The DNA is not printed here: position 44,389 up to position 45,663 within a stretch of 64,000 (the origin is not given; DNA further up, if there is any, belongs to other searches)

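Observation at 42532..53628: Twelve-gene IclR-headed orphan catabolic operon with an unusual enzyme set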

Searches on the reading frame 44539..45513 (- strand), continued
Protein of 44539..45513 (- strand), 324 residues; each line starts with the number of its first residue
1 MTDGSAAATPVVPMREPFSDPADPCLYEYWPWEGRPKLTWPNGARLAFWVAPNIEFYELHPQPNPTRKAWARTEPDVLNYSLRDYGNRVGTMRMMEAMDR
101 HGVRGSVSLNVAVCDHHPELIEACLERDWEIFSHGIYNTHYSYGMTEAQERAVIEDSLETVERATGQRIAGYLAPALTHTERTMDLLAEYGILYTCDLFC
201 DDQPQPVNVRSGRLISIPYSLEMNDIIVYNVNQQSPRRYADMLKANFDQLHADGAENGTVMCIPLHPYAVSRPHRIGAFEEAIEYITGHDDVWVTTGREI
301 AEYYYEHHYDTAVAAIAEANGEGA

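Call 36: search_protein_families(library=ncbifam, proteins=[L014:4962-6221:-, L014:3613-4836:-, L014:1615-3213:-, L014:3247-3609:-, L014:11832-12833:+, L014:14768-15253:+, L048:4570-5403:-, L048:1638-2831:-, L048:8425-9090:-, L048:5403-6356:-], max_evalue=0.001)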
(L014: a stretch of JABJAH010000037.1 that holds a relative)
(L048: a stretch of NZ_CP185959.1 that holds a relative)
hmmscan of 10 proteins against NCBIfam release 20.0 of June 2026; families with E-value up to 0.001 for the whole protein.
L014:4962-6221:- (419 aa): 32 families (the best 25 are shown)
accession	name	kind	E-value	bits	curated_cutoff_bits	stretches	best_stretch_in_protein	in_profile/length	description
TIGR02072.1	BioC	equivalog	3.4e-16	59.8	184.95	1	193-313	20-132/244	malonyl-ACP O-methyltransferase BioC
NF043040.1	corrin_prot_MT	hypoth_equivalog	2.7e-15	56.4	180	1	204-312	38-146/216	corrinoid protein-associated methyltransferase CpaM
NF041537.1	ArsM_AhpD_UU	exception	2.2e-12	46.5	510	1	210-316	78-183/345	arsenite methyltransferase/AhpD domain selenoprotein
NF047649.1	MTase_UXPK_star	exception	5.1e-12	45.4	460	1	210-312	79-180/283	methyltransferase/UXPK-star double selenoprotein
NF041536.1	ArsM_DUF2284_UU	exception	1e-11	43.9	575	1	210-327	78-194/459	arsenite methyltransferase/DUF2284 domain selenoprotein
TIGR01934.1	MenG_MenH_UbiE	subfamily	7.2e-11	41.8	158.35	1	207-318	38-146/223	ubiquinone/menaquinone biosynthesis methyltransferase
NF008823.0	PRK11873.1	subfamily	3.9e-10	39.7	263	1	210-311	79-179/272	arsenite methyltransferase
NF001240.0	PRK00216.1-1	equivalog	2.3e-09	36.7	378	1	209-316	64-171/251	bifunctional demethylmenaquinone methyltransferase/2-methoxy-6-polyprenyl-1,4-benzoquinol methylase UbiE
TIGR01983.1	UbiG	equivalog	6.8e-09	35.3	102.95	1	195-312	36-150/228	bifunctional 2-polyprenyl-6-hydroxyphenol methylase/3-demethylubiquinol 3-O-methyltransferase UbiG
TIGR03534.1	RF_mod_PrmC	equivalog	2.8e-08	33.5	199.1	1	198-282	78-162/253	peptide chain release factor N(5)-glutamine methyltransferase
NF052510.1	methyltran_MpqE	exception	5.4e-08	32.5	335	1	207-315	45-153/234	methyl-plastoquinone biosynthesis methyltransferase MpqE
TIGR02021.1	BchM-ChlM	equivalog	1.1e-07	31.5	158.9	1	194-283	42-125/218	magnesium protoporphyrin IX methyltransferase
NF001244.0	PRK00216.1-5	equivalog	9.1e-07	28.4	216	1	199-312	43-152/236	bifunctional demethylmenaquinone methyltransferase/2-methoxy-6-polyprenyl-1,4-benzoquinol methylase UbiE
NF001242.0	PRK00216.1-3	equivalog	9.4e-07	28.5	351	1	208-318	70-180/258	bifunctional demethylmenaquinone methyltransferase/2-methoxy-6-polyprenyl-1,4-benzoquinol methylase UbiE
NF045667.1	MTase_DVU1556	equivalog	1.4e-06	27.9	155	1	210-312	24-118/213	DVU_1556 family methyltransferase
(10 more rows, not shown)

L014:3613-4836:- (407 aa): 22 families
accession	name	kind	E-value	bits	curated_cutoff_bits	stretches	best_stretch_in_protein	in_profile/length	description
NF052270.1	Staph_DH_FadE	equivalog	9.8e-73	245.2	600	1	24-406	12-399/400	acyl-CoA dehydrogenase FadE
NF042972.1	AcrlCoAredClosAcrC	equivalog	4.1e-69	233.1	640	1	30-399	2-375/378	acryloyl-CoA reductase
NF058590.1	AcCoDHFadEBacil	equivalog_domain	6.6e-68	229.7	600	1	28-315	16-306/586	acyl-CoA dehydrogenase FadE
NF045552.1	GlutCoADH_Des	equivalog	3.8e-65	220.6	470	1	32-403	4-382/387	glutaryl-CoA dehydrogenase Acd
NF053553.1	prodigi_MBC_PigA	equivalog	7.1e-49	166.9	500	1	32-398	4-377/381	prodigiosin MBC biosynthesis dehydrogenase PigA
NF043006.1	CyhCrbnylCoADH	equivalog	2e-48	165.3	650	1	35-398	6-373/380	cyclohexane-1-carbonyl-CoA dehydrogenase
NF042439.1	SulpropCoADesulf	equivalog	2.5e-46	158.1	600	1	42-382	2-352/379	3-sulfinopropanoyl-CoA desulfinase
NF045652.1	ProlPCPDhRedW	equivalog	2.6e-42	145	650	1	37-368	4-342/376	L-prolyl-[peptidyl-carrier protein] dehydrogenase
TIGR03207.1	cyc_hxne_CoA_dh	equivalog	5.8e-34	117.4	575.35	1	37-399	5-370/372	cyclohexanecarboxyl-CoA dehydrogenase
NF008997.0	PRK12341.1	equivalog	1.7e-32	112.9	537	1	58-399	31-375/382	acyl-CoA dehydrogenase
NF002885.1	PRK03354.1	equivalog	4.4e-32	111.6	540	1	33-399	5-372/378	crotonobetainyl-CoA dehydrogenase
NF007000.1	PRK09463.1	subfamily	1.7e-24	86.2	600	2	73-202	82-220/726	acyl-CoA dehydrogenase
TIGR03204.1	pimC_large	equivalog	3.9e-19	68.8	623.85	1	33-340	4-317/395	pimeloyl-CoA dehydrogenase large subunit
NF009586.0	PRK13026.1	subfamily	1.8e-18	66.2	608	1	77-202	121-255/777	acyl-CoA dehydrogenase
TIGR03203.1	pimD_small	equivalog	2.6e-15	56.4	652.7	1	65-393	38-369/378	pimeloyl-CoA dehydrogenase small subunit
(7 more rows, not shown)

L014:1615-3213:- (532 aa): 9 families
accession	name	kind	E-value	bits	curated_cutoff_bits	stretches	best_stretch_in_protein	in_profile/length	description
TIGR00387.1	glcD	equivalog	1.8e-25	89.6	567.9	1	50-256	2-199/413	glycolate oxidase subunit GlcD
NF049975.1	2HglutDHaseYdiJ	equivalog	9.9e-18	63.3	1350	1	11-188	17-194/1018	D-2-hydroxyglutarate dehydrogenase YdiJ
NF008408.0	PRK11230.1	equivalog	1.1e-13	50.5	897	1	5-258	14-258/499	glycolate oxidase subunit GlcD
NF053785.1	DcplphribOxDprE1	equivalog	7e-12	45.3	500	1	49-211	18-174/449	decaprenylphosphoryl-beta-D-ribose oxidase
NF008439.0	PRK11282.1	equivalog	1.2e-10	40.8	284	1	56-234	9-177/358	glycolate oxidase subunit GlcE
TIGR01678.1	FAD_lactone_ox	subfamily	1.9e-10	40.2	396.8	1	43-186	12-149/438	sugar 1,4-lactone oxidase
TIGR01679.1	bact_FAD_ox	subfamily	3.2e-08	32.9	292.25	1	43-185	9-142/419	FAD-linked oxidoreductase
TIGR01676.1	GLDHase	equivalog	4.5e-06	25.7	458.25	1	49-176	65-186/541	L-galactonolactone dehydrogenase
NF008387.0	PRK11183.1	equivalog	3.6e-05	22.5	391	1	7-134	6-135/570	D-lactate dehydrogenase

L014:3247-3609:- (120 aa): 8 families
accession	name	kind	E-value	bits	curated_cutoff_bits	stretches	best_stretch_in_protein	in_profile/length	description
NF008473.0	PRK11370.1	equivalog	5.1e-14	52.4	111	1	3-95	1-97/99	YciI family protein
NF009502.0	PRK12863.1-1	equivalog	4.3e-13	49.4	137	1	3-93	1-87/96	YciI-like protein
NF009504.0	PRK12863.1-4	equivalog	5.3e-12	45.7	134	1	5-95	4-94/97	YciI-like protein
NF009507.0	PRK12865.1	equivalog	1.3e-11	44.6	149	1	3-95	1-91/97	YciI-like protein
NF009503.0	PRK12863.1-3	equivalog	1.6e-08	34.7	145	1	3-91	1-86/98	YciI-like protein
NF009508.0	PRK12866.1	equivalog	7.8e-08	32.4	108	1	17-98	15-91/97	YciI-like protein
NF009505.0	PRK12863.1-6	equivalog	5.4e-06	26.7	171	1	5-93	4-94/100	YciI-like protein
NF009506.0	PRK12864.1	equivalog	2.3e-05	24.8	106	1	5-92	4-85/89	YciI-like protein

L014:11832-12833:+ (333 aa): 0 families

L014:14768-15253:+ (161 aa): 2 families
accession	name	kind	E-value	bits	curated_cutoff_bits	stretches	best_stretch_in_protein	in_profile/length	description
TIGR00004.1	TIGR00004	subfamily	7e-09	36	106.25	1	44-155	15-122/125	Rid family detoxifying hydrolase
NF008490.0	PRK11401.1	equivalog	3.6e-06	26.9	222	1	54-157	23-126/129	enamine/imine deaminase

L048:4570-5403:- (277 aa): 3 families
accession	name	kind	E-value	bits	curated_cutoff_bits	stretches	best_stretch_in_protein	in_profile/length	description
NF038242.1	RipC_Ccl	equivalog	1.6e-66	224.6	375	1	5-269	2-267/268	itaconate degradation C-C-lyase RipC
TIGR01588.1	citE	equivalog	1.3e-36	126.2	443.4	1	5-269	4-282/288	citrate (pro-3S)-lyase subunit beta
NF041626.1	malyCoAlyase_Halo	equivalog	1.8e-09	37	500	1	108-259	133-302/340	L-malyl-CoA/beta-methylmalyl-CoA lyase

L048:1638-2831:- (397 aa): 7 families
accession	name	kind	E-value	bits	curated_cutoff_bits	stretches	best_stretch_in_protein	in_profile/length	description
NF052585.1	SucGlutTfsCaiB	equivalog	8.5e-66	222.2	750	1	2-357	4-363/394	succinate--glutarate CoA-transferase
NF041294.1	Scnl_mescCoAtase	equivalog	3.3e-58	197.7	700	1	6-367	4-368/381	succinyl-CoA:mesaconate CoA-transferase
NF008511.0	PRK11430.1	equivalog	3e-50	171.4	522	1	5-337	9-338/381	CoA:oxalate CoA-transferase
NF003809.0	PRK05398.1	subfamily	5.1e-46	157.1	442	1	3-397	2-416/416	formyl-CoA transferase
TIGR03253.1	oxalate_frc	equivalog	4.6e-43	147.5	504.2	1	4-397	2-416/416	formyl-CoA transferase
NF002914.1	PRK03525.1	equivalog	6.5e-28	97.8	413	1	5-391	9-391/400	L-carnitine CoA-transferase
TIGR04253.1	mesacon_CoA_iso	equivalog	3.6e-17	62.4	725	1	6-270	3-262/403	2-methylfumaryl-CoA isomerase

L048:8425-9090:- (221 aa): 0 families

L048:5403-6356:- (317 aa): 5 families
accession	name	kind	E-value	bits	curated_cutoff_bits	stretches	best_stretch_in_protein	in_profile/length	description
TIGR03212.1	uraD_N-term-dom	equivalog_domain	1e-74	251.3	424.6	1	22-303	14-296/297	allantoinase PuuE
TIGR03006.1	pepcterm_polyde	equivalog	2.3e-09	36.8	276.2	1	81-187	32-142/272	XrtA system polysaccharide deacetylase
TIGR02764.1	spore_ybaN_pdaB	equivalog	2.2e-07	30.9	237.4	1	90-163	26-99/191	polysaccharide deacetylase family sporulation protein PdaB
TIGR04243.1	nodulat_NodB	equivalog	9.8e-06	25.2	240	1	86-160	18-92/197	chitooligosaccharide deacetylase NodB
TIGR02873.1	spore_ylxY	hypoth_equivalog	4.6e-05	22.8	391.5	1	83-165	98-179/268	probable sporulation protein, polysaccharide deacetylase family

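Call 38: search_solved_structures(query=window:44539-45513:-, max_evalue=1e-25, show_alignments=1)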
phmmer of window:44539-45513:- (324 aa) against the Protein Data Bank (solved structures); distinct sequences matched with E-value up to 1e-25: 3.
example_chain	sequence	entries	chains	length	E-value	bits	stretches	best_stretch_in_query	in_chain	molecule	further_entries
3cl6_A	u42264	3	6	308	3.3e-30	108.5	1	78-312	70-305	Puue allantoinase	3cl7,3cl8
1z7a_A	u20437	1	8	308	1.9e-28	102.8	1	80-308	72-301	conserved hypothetical protein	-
3s6o_A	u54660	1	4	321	1.3e-26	96.8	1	80-308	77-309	Polysaccharide deacetylase family protein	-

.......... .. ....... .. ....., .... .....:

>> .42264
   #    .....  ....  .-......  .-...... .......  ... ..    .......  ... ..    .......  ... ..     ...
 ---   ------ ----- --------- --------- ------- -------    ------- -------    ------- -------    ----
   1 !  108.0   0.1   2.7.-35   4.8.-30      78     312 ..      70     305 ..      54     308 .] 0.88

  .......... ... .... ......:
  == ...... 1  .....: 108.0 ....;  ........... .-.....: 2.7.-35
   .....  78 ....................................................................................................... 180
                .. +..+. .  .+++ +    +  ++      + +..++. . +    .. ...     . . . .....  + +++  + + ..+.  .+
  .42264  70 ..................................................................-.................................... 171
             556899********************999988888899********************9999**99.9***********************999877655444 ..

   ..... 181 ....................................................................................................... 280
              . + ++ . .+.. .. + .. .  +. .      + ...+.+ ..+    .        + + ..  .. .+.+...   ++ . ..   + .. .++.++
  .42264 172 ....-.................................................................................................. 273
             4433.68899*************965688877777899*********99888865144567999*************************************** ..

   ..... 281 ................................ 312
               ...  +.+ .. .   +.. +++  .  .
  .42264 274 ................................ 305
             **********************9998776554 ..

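Call 53: search_protein_families(library=ncbifam, proteins=[L062:6024-7214:-, L062:4808-6010:-, L062:18836-19996:+, L005:6108-7505:+], max_evalue=0.00001)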
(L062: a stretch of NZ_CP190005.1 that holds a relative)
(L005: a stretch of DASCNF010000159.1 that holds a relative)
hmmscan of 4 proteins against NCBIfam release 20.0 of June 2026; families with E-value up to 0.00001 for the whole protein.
L062:6024-7214:- (396 aa): 21 families
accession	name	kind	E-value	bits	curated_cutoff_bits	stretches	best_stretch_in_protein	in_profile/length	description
NF042972.1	AcrlCoAredClosAcrC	equivalog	3.6e-64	216.8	640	1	23-391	4-377/378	acryloyl-CoA reductase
NF058590.1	AcCoDHFadEBacil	equivalog_domain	5.5e-64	216.7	600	1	24-321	21-322/586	acyl-CoA dehydrogenase FadE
NF052270.1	Staph_DH_FadE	equivalog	1.1e-62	212.1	600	1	15-396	12-399/400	acyl-CoA dehydrogenase FadE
NF045552.1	GlutCoADH_Des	equivalog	1.6e-57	195.5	470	1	23-386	4-375/387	glutaryl-CoA dehydrogenase Acd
NF053553.1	prodigi_MBC_PigA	equivalog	1.3e-45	156.2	500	1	23-389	4-378/381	prodigiosin MBC biosynthesis dehydrogenase PigA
NF043006.1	CyhCrbnylCoADH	equivalog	3.9e-45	154.5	650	1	25-394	5-379/380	cyclohexane-1-carbonyl-CoA dehydrogenase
NF045652.1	ProlPCPDhRedW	equivalog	1.9e-40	138.9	650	1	30-358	6-343/376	L-prolyl-[peptidyl-carrier protein] dehydrogenase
NF042439.1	SulpropCoADesulf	equivalog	7e-40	136.9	600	1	32-367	1-347/379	3-sulfinopropanoyl-CoA desulfinase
TIGR03207.1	cyc_hxne_CoA_dh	equivalog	3.3e-31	108.4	575.35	1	25-305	2-287/372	cyclohexanecarboxyl-CoA dehydrogenase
NF008997.0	PRK12341.1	equivalog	9.5e-28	97.3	537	1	51-391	33-377/382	acyl-CoA dehydrogenase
NF002885.1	PRK03354.1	equivalog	1.4e-27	96.8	540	1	23-390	4-373/378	crotonobetainyl-CoA dehydrogenase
NF007000.1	PRK09463.1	subfamily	8e-25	87.3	600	1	58-363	76-406/726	acyl-CoA dehydrogenase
NF009586.0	PRK13026.1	subfamily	6.3e-19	67.7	608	1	60-357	113-434/777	acyl-CoA dehydrogenase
TIGR03204.1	pimC_large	equivalog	2.3e-14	53.1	623.85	1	67-195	52-178/395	pimeloyl-CoA dehydrogenase large subunit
TIGR04022.1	sulfur_SfnB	equivalog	1.4e-12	47.2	430.9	1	33-266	12-249/391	SfnB family sulfur acquisition oxidoreductase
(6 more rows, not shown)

L062:4808-6010:- (400 aa): 7 families
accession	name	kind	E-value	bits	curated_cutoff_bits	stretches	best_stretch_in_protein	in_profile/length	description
NF052585.1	SucGlutTfsCaiB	equivalog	1.7e-158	527.4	750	1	12-397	6-389/394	succinate--glutarate CoA-transferase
NF041294.1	Scnl_mescCoAtase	equivalog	7e-90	301.9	700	1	13-393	3-380/381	succinyl-CoA:mesaconate CoA-transferase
NF008511.0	PRK11430.1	equivalog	2.7e-77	260.5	522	1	11-355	7-343/381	CoA:oxalate CoA-transferase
NF003809.0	PRK05398.1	subfamily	2.5e-66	224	442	2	13-221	4-202/416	formyl-CoA transferase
TIGR03253.1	oxalate_frc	equivalog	2.4e-61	207.7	504.2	2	13-221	3-201/416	formyl-CoA transferase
NF002914.1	PRK03525.1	equivalog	1.1e-40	139.8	413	1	11-396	7-381/400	L-carnitine CoA-transferase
TIGR04253.1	mesacon_CoA_iso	equivalog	2.9e-28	99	725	1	13-393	2-380/403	2-methylfumaryl-CoA isomerase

L062:18836-19996:+ (386 aa): 29 families (the best 25 are shown)
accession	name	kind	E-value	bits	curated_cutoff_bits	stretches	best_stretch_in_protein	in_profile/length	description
NF043040.1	corrin_prot_MT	hypoth_equivalog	6.5e-16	58.4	180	1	162-302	9-149/216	corrinoid protein-associated methyltransferase CpaM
TIGR02072.1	BioC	equivalog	1.8e-13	50.9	184.95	1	185-301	24-133/244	malonyl-ACP O-methyltransferase BioC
TIGR01934.1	MenG_MenH_UbiE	subfamily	2.4e-13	49.9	158.35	1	194-304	37-145/223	ubiquinone/menaquinone biosynthesis methyltransferase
NF045825.1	FAmtase_mtf2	equivalog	1.6e-12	47.2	400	1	196-314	58-171/248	fatty-acid O-methyltransferase Mtf2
NF045823.1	PthPhpthDimycoMt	equivalog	5.1e-12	45.5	300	1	197-314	67-179/256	phthiotriol/phenolphthiotriol dimycocerosates methyltransferase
NF001244.0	PRK00216.1-5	equivalog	6.7e-12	45.2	216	1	196-302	48-155/236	bifunctional demethylmenaquinone methyltransferase/2-methoxy-6-polyprenyl-1,4-benzoquinol methylase UbiE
NF045667.1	MTase_DVU1556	equivalog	1e-11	44.7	155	1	198-309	24-128/213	DVU_1556 family methyltransferase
NF041537.1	ArsM_AhpD_UU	exception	7.9e-11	41.3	510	1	199-308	79-188/345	arsenite methyltransferase/AhpD domain selenoprotein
NF008823.0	PRK11873.1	subfamily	2e-10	40.6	263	1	200-306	81-187/272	arsenite methyltransferase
NF047649.1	MTase_UXPK_star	exception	2.2e-10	40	460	1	199-302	80-183/283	methyltransferase/UXPK-star double selenoprotein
NF041536.1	ArsM_DUF2284_UU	exception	3.8e-10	38.7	575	1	198-367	78-241/459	arsenite methyltransferase/DUF2284 domain selenoprotein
NF040703.1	cyclopro_CfaB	exception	3.9e-10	39.1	650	1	198-308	161-271/393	C17 cyclopropane fatty acid synthase CfaB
NF045649.1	2X_seleno_MduS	exception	6.9e-09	35.1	380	1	198-300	43-147/338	methyltransferase domain-containing selenoprotein MduS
NF038261.1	rhodoquin_RquA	equivalog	2.4e-08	34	175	1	198-302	51-155/218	rhodoquinone biosynthesis methyltransferase RquA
TIGR04345.1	ovoA_Cterm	equivalog_domain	2.4e-08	33.8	170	0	183-236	28-79/242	putative 4-mercaptohistidine N1-methyltransferase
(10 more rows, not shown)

L005:6108-7505:+ (465 aa): 39 families (the best 25 are shown)
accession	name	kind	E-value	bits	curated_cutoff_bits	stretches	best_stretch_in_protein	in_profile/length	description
TIGR01813.1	flavo_cyto_c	subfamily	1.4e-71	241.5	285.45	1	16-457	1-444/444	flavocytochrome c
NF005064.0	PRK06481.1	equivalog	8.6e-60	202.9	542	1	16-463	63-503/506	flavocytochrome c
NF005510.0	PRK07121.1-3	subfamily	1.6e-49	169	481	2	142-462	178-489/492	FAD-binding protein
NF005511.0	PRK07121.1-4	equivalog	2.7e-46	158.2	466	2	196-462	269-542/553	FAD-binding protein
NF006130.0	PRK08274.1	equivalog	1.8e-43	149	369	1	15-463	6-462/467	FAD-dependent tricarballylate dehydrogenase TcuA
NF009478.0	PRK12844.1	equivalog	1.8e-40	138.8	789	2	141-461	207-550/559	3-ketosteroid-delta-1-dehydrogenase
NF005882.1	PRK07843.1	equivalog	1.5e-36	126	788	2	142-455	200-543/547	3-oxosteroid 1-dehydrogenase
NF009473.0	PRK12835.1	subfamily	1.2e-33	116.4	837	2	143-461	212-568/585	FAD-binding protein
NF053717.1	VnlPnlRedVprA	equivalog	2.2e-33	115.8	600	2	17-248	9-237/481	vinyl phenol reductase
NF004789.0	PRK06134.1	subfamily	3.7e-31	108.3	747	2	142-457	215-565/581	FAD-dependent oxidoreductase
NF005509.0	PRK07121.1-2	subfamily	1.1e-30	106.7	630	2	141-461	199-523/527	FAD-binding protein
NF005508.0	PRK07121.1-1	equivalog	1.5e-29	103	537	2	141-462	172-493/497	FAD-binding protein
TIGR02485.1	CobZ_N-term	equivalog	1.8e-29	102.8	372.55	1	15-463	2-435/437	FAD-dependent tricarballylate dehydrogenase TcuA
NF005513.0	PRK07121.1-6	equivalog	2e-28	99.2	608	2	195-462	254-528/533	FAD-binding protein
NF009474.0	PRK12837.1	equivalog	4.4e-28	98.4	675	1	143-453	172-502/513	FAD-binding protein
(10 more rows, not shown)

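Call 73: search_dna_similar(query=window:44539-45513:-, collection=plasmids, mode=protein, max_evalue=1e-40, max_rows=30)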
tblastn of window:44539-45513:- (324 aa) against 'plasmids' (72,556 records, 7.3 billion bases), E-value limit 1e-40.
Records with a match: 67; places in all: 85; records where one place covers at least 80% of the query: 67.
Best place of each record, by identity: 60-80% 4; <60% 63.
By first word of the organism name: Paraburkholderia 9; Novosphingobium 7; Agrobacterium 7; Streptomyces 5; Sphingomonas 3; Cupriavidus 3; Rhizobium 2; Sphingobium 2; Variovorax 2; Microbacterium 2; and 22 more.
By predicted mobility (MOB-suite, as given by PLSDB): non-mobilizable 41; conjugative 15; mobilizable 11.
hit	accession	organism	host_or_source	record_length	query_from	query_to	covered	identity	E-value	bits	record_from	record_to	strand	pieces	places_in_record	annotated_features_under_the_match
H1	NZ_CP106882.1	Comamonas endophytica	Indosasa shibataeoides,cell culture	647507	23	322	93%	66.3%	4e-128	410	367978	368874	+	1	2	polysaccharide deacetylase family protein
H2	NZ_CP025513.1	Neorhizobium sp. SOG26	Oryza glumipatula,Whole ...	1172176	13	324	96%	61.3%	5e-125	401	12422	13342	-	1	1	none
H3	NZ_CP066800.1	Burkholderia plantarii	Oryza sativa,cell culture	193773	23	323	93%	63.5%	2e-129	414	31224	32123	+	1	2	polysaccharide deacetylase family protein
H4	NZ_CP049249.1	Rhizobium rhizoryzae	cell culture,soil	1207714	22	320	92%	62.3%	5e-124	398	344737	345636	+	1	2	none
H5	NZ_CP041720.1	Acidiphilium multivorum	Cell culture,activated sludge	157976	12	310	92%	57.5%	6e-110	358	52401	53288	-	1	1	polysaccharide deacetylase family protein | isochorismatase family protein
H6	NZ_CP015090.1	Salipiger abyssi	single cell,marine seawater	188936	21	324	94%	56.4%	1e-113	368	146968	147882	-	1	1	polysaccharide deacetylase family protein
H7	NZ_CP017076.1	Novosphingobium resinovorum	single cell,soil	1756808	14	315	93%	56.6%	7e-107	349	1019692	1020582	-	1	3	none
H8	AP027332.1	Sphingobium sp. TomTYG65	-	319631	14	308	91%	57.3%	6e-110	358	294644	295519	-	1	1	polysaccharide deacetylase | isochorismatase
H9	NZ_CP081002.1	Sphingobium sp. V4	cell culture,soil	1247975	23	320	92%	55.7%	8e-110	357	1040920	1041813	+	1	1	record has no annotation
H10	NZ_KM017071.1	Sphingomonas sp. JE1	-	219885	14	308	91%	56.3%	3e-108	353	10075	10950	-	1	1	polysaccharide deacetylase family protein | isochorismatase family protein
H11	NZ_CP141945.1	Novosphingobium sp. RL4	Rheum palmatum L.,Single ...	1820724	22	314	90%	55.3%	4e-102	335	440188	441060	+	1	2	none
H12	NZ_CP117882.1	Novosphingobium sp. KACC 22771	Single cell,soil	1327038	11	305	91%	54.5%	1e-101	334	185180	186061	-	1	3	none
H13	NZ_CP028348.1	Novosphingobium sp. THN1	cell culture,surface water of Lake Taihu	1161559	22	302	87%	56.2%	1e-99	328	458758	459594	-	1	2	record has no annotation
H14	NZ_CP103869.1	Novosphingobium humi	pure culture,soil biofilm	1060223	13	305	90%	53.9%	2e-100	330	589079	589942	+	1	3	none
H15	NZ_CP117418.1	Novosphingobium humi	Single cell,Soil from military shooting ...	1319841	13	305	90%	53.6%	8e-100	328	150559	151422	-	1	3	none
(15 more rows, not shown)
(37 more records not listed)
